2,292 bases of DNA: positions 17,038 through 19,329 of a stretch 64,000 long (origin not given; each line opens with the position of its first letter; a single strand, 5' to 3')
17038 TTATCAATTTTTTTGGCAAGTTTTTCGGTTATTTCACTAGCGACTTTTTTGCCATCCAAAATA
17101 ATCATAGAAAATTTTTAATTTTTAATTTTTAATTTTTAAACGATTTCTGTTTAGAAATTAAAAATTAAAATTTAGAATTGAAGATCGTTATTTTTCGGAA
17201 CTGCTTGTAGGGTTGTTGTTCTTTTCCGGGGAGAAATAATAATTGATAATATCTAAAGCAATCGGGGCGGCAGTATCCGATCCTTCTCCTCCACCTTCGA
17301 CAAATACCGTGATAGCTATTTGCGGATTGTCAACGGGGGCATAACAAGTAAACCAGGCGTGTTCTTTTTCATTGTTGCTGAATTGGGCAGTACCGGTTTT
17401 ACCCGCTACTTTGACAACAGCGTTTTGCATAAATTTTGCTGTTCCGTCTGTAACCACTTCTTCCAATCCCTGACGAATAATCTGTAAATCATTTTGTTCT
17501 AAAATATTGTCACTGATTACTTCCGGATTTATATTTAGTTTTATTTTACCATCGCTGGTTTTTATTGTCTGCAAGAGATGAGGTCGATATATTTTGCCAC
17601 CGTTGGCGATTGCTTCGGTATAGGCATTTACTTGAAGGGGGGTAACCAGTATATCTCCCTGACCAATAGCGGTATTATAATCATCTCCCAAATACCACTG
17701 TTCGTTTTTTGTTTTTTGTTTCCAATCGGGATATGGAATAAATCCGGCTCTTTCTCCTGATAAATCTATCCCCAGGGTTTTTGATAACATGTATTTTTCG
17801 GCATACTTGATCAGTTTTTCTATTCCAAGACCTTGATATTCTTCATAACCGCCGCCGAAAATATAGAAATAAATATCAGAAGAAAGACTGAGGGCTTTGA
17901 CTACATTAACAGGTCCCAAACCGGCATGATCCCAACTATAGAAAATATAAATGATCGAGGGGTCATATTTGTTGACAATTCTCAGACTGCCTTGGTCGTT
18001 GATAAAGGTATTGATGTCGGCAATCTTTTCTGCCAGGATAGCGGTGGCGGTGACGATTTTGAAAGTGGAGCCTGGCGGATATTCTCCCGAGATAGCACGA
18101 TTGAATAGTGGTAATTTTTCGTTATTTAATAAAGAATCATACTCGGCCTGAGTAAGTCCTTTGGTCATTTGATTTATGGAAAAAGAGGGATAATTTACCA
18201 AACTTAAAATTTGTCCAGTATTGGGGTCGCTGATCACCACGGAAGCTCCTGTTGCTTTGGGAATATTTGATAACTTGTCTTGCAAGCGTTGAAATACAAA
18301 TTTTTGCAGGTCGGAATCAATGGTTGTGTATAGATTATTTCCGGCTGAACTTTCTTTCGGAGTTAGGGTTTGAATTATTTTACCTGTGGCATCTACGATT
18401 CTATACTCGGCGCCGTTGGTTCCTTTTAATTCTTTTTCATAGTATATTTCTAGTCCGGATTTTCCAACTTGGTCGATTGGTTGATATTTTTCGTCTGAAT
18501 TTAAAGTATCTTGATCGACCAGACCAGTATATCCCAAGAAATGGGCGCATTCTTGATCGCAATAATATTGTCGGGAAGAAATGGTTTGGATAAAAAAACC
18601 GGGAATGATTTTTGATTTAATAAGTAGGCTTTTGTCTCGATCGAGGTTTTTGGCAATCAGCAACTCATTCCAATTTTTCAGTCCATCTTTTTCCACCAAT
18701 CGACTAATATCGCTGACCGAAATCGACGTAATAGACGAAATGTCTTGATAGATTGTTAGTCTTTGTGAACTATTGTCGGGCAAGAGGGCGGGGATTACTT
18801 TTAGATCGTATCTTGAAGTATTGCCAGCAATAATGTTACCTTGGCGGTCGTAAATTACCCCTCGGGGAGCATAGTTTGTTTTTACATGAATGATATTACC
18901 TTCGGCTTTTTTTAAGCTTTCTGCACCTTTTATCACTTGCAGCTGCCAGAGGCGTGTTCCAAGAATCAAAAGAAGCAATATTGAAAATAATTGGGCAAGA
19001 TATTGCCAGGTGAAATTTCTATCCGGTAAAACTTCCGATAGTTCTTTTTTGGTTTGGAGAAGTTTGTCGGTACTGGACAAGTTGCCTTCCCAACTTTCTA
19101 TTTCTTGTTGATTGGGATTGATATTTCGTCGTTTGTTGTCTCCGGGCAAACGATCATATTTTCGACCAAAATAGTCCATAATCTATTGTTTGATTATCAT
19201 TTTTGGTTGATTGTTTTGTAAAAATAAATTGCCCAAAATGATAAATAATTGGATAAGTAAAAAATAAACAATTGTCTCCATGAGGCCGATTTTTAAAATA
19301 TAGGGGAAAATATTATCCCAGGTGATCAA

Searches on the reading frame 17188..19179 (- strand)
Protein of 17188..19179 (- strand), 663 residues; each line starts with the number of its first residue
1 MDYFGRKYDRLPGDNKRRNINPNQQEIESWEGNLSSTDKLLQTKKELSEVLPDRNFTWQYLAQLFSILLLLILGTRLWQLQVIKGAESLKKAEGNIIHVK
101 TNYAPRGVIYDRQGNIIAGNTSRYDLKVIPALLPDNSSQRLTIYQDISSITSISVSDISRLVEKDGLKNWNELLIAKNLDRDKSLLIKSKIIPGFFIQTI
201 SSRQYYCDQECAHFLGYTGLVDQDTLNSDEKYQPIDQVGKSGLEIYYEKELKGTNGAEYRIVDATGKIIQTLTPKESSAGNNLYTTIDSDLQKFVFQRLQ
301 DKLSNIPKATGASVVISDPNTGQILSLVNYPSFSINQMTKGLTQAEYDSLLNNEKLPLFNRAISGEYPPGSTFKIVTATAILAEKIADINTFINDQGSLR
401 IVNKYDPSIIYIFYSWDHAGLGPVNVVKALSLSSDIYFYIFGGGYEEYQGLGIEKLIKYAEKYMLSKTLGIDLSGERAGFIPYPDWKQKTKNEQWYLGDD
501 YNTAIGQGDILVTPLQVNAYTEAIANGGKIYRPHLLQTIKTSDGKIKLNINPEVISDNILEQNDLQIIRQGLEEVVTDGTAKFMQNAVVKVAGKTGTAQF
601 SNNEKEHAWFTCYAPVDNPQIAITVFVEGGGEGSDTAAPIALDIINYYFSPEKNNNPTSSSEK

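Call 69: search_protein_families(library=ncbifam, proteins=[window:17188-19179:-], max_evalue=0.01)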
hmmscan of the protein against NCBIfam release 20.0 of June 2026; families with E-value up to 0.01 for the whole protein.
window:17188-19179:- (663 aa): 22 families
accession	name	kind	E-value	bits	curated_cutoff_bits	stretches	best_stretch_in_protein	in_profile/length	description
TIGR03423.1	pbp2_mrdA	equivalog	7.1e-161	536.7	455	1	60-650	4-592/593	penicillin-binding protein 2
NF008061.0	PRK10795.1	equivalog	1.2e-82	278.5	962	1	64-656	26-620/634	peptidoglycan DD-transpeptidase MrdA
TIGR02214.1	spoVD_pbp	equivalog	2e-67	227.9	688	1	66-646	9-552/636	stage V sporulation protein D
NF051842.1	PBP4_5_Efaec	equivalog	2.1e-65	221.3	700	1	96-608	155-623/668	penicillin-binding protein PBP4(5)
NF000237.1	MECA_PBP2A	equivalog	1.1e-44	152.8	750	1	94-627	139-633/668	PBP2a family beta-lactam-resistant peptidoglycan transpeptidase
NF000407.1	MECC_PBP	exception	2.2e-40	138.6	1500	1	89-627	131-630/665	PBP2a family beta-lactam-resistant peptidoglycan transpeptidase MecC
NF038278.1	strep_PBP2B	exception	4e-38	131.3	975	2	232-650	256-676/678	penicillin-binding protein PBP2B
NF000410.1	MECA1_pure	exception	6.6e-37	127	1480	1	95-627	139-631/666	PBP2a family beta-lactam-resistant peptidoglycan transpeptidase MecA1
NF000408.1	MECA2_pure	exception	2.7e-36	125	1525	1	95-627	140-633/668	PBP2a family beta-lactam-resistant peptidoglycan transpeptidase MecA2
NF000409.1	MECA_pure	exception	4.6e-35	121.3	1490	1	95-627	140-633/668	PBP2a family beta-lactam-resistant peptidoglycan transpeptidase MecA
NF000406.1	MECB_PBP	exception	3.1e-34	118.4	1450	1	93-626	137-638/674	PBP2a family beta-lactam-resistant peptidoglycan transpeptidase MecB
NF033378.1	MECD_PBP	exception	3.6e-30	104.9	1450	1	95-627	142-642/678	PBP2a family beta-lactam-resistant peptidoglycan transpeptidase MecD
NF011685.0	PRK15105.1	subfamily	1.1e-26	93.6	737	1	58-629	22-534/588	peptidoglycan glycosyltransferase FtsI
NF038271.1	strep_PBP2X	exception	2.8e-26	92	1050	1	188-604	168-557/750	penicillin-binding protein PBP2X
NF053573.1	PBP2_PenA_Neis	exception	2.1e-24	86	1105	1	76-394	45-333/572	peptidoglycan D,D-transpeptidase PBP2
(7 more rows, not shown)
